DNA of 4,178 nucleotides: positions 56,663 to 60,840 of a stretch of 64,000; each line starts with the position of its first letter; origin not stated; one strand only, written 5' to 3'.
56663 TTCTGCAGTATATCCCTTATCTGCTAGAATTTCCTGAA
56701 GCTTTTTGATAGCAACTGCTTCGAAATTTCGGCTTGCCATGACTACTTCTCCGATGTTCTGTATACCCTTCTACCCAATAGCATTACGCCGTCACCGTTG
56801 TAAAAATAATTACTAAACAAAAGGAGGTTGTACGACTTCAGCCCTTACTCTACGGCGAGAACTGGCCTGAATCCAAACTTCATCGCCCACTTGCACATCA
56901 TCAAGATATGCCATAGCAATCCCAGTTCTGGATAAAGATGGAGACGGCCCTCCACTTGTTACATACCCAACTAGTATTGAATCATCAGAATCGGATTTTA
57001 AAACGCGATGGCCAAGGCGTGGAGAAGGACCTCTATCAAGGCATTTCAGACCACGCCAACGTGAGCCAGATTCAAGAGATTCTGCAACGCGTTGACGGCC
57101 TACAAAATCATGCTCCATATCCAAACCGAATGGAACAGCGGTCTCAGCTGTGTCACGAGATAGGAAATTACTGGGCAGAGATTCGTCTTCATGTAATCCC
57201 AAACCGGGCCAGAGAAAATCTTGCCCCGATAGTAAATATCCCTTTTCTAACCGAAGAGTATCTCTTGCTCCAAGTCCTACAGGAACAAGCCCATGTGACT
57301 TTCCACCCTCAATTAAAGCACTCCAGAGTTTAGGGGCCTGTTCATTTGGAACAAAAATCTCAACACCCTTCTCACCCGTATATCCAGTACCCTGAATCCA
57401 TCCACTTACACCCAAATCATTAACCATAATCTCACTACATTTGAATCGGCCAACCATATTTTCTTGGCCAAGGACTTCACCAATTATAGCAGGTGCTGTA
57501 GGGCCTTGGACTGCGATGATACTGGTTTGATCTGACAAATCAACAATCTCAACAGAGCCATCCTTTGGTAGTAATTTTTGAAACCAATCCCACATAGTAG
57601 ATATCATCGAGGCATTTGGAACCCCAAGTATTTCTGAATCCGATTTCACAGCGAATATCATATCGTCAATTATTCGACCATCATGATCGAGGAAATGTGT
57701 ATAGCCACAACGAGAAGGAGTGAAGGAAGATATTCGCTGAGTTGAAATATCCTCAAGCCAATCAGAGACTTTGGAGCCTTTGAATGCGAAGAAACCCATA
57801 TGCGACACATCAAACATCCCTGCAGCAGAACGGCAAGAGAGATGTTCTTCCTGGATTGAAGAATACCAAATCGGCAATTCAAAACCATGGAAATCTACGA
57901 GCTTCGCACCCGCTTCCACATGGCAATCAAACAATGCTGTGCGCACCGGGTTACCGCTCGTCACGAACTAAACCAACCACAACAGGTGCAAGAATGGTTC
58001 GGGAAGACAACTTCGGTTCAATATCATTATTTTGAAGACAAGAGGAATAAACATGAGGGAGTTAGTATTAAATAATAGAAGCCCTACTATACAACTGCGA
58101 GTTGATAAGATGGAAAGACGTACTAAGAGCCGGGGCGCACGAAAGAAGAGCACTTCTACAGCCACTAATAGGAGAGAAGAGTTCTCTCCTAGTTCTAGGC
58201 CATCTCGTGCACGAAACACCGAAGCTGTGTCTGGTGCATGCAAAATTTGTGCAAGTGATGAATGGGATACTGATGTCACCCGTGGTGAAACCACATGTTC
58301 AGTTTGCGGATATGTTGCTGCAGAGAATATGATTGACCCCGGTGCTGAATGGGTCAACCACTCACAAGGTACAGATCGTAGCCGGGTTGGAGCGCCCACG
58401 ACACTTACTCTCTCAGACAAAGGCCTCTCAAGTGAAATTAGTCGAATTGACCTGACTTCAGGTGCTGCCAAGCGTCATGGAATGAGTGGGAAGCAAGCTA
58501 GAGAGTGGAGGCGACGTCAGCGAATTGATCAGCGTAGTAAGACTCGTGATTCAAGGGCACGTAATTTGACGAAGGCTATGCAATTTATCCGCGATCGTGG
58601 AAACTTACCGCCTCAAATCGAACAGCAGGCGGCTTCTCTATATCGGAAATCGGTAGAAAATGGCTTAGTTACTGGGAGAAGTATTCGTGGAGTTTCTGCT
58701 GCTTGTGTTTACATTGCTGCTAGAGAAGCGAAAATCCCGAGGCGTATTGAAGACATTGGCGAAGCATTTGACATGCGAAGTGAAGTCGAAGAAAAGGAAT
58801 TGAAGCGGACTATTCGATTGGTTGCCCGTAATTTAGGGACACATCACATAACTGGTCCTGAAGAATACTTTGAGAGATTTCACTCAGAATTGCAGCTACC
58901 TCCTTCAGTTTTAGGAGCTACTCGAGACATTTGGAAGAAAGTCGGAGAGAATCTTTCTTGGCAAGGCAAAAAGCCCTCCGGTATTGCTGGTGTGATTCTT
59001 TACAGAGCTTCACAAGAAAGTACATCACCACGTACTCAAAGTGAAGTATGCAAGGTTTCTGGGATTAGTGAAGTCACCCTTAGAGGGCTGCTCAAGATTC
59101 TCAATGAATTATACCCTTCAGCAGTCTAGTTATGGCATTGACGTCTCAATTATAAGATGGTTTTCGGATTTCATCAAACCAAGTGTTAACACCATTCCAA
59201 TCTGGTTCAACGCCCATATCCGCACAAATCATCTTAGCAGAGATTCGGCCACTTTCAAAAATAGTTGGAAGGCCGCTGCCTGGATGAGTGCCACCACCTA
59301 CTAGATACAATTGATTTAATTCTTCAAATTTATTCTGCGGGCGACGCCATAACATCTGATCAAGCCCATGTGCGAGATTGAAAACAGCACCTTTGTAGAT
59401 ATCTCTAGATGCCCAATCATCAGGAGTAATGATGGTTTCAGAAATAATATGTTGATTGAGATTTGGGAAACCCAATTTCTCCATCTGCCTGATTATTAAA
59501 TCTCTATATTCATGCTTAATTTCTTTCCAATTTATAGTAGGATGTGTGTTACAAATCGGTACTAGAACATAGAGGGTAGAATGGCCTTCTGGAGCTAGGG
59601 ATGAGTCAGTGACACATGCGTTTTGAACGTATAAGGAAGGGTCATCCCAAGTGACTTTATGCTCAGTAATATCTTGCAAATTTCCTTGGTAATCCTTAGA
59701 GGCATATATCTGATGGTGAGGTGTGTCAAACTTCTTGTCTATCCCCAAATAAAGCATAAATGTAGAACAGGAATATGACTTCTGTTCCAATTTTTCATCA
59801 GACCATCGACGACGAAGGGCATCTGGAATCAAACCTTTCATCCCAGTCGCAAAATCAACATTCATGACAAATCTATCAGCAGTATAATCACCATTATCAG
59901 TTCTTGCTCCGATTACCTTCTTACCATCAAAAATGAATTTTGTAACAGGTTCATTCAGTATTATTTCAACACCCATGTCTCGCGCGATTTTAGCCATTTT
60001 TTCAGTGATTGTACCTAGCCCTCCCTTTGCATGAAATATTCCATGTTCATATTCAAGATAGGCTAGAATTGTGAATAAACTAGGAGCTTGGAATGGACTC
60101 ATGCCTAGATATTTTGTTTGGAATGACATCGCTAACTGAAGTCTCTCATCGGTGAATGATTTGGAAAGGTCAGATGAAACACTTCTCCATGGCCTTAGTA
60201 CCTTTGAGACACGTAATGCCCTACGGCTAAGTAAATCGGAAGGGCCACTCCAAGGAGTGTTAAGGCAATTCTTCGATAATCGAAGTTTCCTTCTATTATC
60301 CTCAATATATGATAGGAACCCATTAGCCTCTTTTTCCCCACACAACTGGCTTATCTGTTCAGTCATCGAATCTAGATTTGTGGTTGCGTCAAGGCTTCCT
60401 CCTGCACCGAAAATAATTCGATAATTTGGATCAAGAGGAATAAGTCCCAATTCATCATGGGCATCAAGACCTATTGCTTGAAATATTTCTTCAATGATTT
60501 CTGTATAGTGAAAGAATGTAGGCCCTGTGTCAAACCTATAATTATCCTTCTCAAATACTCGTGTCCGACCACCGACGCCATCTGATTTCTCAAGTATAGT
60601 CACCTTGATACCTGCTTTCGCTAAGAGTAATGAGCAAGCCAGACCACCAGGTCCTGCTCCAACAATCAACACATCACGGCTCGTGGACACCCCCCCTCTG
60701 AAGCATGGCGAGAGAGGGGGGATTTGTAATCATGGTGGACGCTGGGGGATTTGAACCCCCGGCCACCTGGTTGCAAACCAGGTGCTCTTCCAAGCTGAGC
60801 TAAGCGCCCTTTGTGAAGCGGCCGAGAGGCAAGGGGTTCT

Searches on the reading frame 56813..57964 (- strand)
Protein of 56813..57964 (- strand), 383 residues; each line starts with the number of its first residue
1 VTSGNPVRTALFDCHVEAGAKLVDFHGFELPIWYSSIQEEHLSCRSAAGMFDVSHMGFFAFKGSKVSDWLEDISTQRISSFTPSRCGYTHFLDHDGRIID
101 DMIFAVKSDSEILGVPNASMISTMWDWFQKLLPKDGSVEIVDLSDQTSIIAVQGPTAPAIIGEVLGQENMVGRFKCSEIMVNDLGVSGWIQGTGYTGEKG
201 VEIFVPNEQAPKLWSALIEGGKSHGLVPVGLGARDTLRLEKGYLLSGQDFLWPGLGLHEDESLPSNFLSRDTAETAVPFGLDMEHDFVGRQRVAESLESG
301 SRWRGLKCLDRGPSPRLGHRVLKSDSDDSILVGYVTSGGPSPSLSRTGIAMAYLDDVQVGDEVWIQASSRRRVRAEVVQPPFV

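Call 45: search_protein_families(library=pfam, proteins=[window:56813-57964:-], max_evalue=0.001)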
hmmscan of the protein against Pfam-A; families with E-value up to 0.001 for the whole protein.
window:56813-57964:- (383 aa): 2 families
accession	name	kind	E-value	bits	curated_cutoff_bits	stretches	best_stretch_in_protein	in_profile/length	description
PF01571.26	GCV_T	-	4.1e-70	236.4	25.6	1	12-250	2-241/255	Aminomethyltransferase folate-binding domain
PF08669.17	GCV_T_C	-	1.1e-10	41.7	25.9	1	304-383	4-79/80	Glycine cleavage T-protein C-terminal barrel domain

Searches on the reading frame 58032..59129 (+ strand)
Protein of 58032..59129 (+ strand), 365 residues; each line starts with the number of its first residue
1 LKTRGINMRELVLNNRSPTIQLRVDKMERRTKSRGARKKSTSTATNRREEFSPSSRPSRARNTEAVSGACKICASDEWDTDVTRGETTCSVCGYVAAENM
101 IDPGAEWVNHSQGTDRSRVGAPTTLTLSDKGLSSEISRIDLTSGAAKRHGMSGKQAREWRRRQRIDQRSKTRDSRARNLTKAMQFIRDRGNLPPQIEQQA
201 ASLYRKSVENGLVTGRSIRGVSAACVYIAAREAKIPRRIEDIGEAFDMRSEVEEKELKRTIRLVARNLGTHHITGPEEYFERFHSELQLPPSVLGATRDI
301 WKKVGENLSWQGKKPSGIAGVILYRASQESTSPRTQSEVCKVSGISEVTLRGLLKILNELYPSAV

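Call 45: search_protein_families(library=pfam, proteins=[window:58032-59129:+], max_evalue=0.001)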
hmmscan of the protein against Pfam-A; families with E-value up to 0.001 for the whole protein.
window:58032-59129:+ (365 aa): 2 families
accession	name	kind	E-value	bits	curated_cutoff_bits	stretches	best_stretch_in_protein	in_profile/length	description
PF00382.24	TFIIB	-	7.1e-29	100.1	23.6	2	274-358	6-90/92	Transcription factor TFIIB repeat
PF08271.17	Zn_Ribbon_TF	-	1.1e-07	31.7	29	1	70-107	3-40/43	TFIIB zinc-binding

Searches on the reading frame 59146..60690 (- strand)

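Call 45: search_protein_families(library=pfam, proteins=[window:59146-60690:-], max_evalue=0.001)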
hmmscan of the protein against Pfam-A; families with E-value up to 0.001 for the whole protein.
window:59146-60690:- (514 aa): 11 families
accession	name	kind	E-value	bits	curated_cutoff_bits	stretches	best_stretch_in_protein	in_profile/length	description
PF01593.30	Amino_oxidase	-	1e-33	117.7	19.8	1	15-487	2-441/443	Flavin containing amine oxidoreductase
PF13450.12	NAD_binding_8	-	1.2e-14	54.7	21.9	1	9-64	1-56/68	NAD(P)-binding Rossmann-like domain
PF01266.30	DAO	-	5.3e-11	43.1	27.9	1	6-42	1-38/353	FAD dependent oxidoreductase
PF07992.20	Pyr_redox_2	-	2e-08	34.5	26.1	1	6-37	2-31/291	Pyridine nucleotide-disulphide oxidoreductase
PF01494.25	FAD_binding_3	-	1e-07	31.9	22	1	6-37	3-34/349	FAD binding domain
PF00890.30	FAD_binding_2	-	9.7e-07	28.7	20.4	1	6-43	1-38/414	FAD binding domain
PF01946.23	Thi4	-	1.3e-06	28.3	26.2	1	5-41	18-55/235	Thi4 family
PF13738.12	Pyr_redox_3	-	3.1e-06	27.1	30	1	8-53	1-46/305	Pyridine nucleotide-disulphide oxidoreductase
PF12831.13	FAD_oxidored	-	3.6e-06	27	27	1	6-42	1-37/416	FAD dependent oxidoreductase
PF03486.20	HI0933_like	-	4.5e-06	26.7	50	1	6-41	2-37/244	HI0933-like protein Rossmann domain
PF00070.33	Pyr_redox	-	4.9e-06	27.4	22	0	7-40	2-35/82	Pyridine nucleotide-disulphide oxidoreductase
